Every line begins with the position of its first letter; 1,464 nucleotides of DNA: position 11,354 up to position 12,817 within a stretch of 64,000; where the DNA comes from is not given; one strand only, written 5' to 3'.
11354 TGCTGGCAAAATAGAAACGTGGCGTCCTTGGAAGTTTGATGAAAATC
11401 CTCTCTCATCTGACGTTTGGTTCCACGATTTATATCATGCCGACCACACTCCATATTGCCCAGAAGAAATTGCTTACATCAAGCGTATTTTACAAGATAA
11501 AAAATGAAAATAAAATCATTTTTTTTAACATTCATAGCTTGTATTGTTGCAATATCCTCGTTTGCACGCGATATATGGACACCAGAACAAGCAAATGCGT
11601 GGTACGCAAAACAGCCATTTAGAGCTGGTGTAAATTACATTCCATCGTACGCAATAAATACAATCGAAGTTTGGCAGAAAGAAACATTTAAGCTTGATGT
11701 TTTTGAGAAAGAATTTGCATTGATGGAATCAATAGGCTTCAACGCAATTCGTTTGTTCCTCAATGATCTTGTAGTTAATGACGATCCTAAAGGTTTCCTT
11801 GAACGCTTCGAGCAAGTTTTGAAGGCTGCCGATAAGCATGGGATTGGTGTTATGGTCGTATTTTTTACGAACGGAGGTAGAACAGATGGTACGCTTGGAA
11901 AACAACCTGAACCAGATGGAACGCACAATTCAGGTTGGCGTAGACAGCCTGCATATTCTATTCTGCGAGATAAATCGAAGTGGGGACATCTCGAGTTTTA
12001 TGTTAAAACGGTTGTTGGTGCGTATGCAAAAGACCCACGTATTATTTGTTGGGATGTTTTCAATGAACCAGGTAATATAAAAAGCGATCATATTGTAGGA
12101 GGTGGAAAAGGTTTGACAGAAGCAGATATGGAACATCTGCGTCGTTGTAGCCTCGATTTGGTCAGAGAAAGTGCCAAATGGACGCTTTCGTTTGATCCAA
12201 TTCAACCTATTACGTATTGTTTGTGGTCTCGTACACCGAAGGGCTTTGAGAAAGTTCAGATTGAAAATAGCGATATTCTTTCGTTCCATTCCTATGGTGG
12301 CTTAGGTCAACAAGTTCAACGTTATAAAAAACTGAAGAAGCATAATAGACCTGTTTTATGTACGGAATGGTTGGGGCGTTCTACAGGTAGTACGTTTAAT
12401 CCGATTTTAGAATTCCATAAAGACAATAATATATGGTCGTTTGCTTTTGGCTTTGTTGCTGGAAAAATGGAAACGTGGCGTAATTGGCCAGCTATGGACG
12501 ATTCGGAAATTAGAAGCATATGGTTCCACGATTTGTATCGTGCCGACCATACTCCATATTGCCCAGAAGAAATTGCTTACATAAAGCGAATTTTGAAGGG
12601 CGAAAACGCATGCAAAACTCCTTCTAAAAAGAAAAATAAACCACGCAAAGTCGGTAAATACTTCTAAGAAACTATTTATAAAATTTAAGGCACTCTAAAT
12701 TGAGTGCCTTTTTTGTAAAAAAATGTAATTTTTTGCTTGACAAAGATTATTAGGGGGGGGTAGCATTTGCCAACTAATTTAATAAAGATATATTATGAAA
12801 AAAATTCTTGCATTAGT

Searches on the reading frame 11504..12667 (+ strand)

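Call 7: search_protein_families(library=pfam, proteins=[window:11504-12667:+], max_evalue=0.01)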
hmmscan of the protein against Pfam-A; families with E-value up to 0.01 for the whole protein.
window:11504-12667:+ (387 aa): 2 families
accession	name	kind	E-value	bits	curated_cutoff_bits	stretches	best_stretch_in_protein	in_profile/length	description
PF00150.24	Cellulase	-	2.6e-08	34.1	23.5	1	71-315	27-253/272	Cellulase (glycosyl hydrolase family 5)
PF02836.23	Glyco_hydro_2_C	-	0.0068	16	21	0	62-290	33-211/302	Glycosyl hydrolases family 2, TIM barrel domain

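Call 8: search_protein_families(library=ncbifam, proteins=[window:11504-12667:+], max_evalue=0.01)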
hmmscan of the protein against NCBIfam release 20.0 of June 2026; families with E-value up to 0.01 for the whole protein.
window:11504-12667:+ (387 aa): 0 families
